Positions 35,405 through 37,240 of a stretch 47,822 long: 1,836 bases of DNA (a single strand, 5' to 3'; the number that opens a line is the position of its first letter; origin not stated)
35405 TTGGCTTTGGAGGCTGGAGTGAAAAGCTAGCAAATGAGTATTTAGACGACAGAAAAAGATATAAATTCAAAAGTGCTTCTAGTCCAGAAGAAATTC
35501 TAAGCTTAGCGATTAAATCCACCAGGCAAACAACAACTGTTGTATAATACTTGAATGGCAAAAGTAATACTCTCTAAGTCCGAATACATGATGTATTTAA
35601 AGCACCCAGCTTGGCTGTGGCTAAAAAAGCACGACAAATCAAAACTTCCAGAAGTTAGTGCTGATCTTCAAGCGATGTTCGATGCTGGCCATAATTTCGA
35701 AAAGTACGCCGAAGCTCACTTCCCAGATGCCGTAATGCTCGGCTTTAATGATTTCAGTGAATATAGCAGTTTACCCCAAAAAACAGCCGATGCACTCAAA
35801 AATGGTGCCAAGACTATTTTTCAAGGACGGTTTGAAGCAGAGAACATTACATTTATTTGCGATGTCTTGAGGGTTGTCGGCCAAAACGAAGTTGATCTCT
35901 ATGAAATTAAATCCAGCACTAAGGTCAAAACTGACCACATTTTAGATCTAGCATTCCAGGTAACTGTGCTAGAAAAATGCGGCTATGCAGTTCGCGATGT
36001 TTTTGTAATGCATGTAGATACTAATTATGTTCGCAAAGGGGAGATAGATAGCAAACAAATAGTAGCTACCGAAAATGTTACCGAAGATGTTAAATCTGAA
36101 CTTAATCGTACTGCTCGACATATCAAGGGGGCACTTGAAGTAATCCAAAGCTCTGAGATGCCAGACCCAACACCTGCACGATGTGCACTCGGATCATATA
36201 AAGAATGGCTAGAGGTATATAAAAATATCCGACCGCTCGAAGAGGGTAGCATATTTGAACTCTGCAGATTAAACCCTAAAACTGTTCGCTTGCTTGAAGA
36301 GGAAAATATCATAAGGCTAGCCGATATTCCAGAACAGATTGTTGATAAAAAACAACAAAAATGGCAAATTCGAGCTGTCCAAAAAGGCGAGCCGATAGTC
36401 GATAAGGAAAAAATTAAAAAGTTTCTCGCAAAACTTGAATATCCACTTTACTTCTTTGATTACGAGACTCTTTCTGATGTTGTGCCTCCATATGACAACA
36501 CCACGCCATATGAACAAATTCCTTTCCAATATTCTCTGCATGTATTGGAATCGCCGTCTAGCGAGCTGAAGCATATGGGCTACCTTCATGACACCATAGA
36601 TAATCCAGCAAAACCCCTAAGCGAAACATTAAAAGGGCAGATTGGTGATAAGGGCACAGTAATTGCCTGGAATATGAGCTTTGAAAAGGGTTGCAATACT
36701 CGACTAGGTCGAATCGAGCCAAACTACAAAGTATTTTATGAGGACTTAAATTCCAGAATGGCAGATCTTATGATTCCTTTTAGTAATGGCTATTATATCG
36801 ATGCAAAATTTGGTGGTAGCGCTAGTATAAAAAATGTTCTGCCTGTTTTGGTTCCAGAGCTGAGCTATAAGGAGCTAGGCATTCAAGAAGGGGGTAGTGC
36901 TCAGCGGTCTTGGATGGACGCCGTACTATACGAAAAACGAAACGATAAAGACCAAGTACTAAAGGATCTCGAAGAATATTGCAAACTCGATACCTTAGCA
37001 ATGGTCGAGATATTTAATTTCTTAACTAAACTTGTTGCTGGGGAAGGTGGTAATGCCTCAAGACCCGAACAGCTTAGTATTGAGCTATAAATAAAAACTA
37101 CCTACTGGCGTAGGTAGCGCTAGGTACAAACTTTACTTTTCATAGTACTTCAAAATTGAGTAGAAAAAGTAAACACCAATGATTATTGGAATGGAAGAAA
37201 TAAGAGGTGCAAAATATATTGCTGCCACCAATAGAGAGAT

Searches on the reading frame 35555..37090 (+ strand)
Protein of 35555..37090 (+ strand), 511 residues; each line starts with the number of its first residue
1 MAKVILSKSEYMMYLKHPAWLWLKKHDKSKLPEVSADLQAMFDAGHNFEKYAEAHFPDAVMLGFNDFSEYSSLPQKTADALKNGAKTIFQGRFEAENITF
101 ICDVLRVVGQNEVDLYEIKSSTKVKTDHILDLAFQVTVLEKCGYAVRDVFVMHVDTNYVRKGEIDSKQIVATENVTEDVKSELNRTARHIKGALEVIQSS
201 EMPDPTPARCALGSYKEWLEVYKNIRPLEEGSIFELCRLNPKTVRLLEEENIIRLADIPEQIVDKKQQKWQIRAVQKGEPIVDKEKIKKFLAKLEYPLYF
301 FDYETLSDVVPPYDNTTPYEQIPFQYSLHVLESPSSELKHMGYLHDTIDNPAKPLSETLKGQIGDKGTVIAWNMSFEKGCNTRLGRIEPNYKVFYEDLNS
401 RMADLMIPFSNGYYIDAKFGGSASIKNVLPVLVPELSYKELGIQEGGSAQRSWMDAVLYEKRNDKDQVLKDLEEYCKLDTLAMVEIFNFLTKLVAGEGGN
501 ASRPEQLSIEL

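Call 22: search_protein_families(library=pfam, proteins=[window:35555-37090:+], max_evalue=0.001)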
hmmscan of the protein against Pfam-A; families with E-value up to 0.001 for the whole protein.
window:35555-37090:+ (511 aa): 2 families
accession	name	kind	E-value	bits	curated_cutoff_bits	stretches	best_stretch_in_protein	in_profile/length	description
PF11074.14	DUF2779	-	3.9e-35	121.3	23.3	1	299-424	1-126/126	Domain of unknown function(DUF2779)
PF01930.23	Cas_Cas4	-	0.00038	21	22.7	0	102-184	56-136/160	Domain of unknown function DUF83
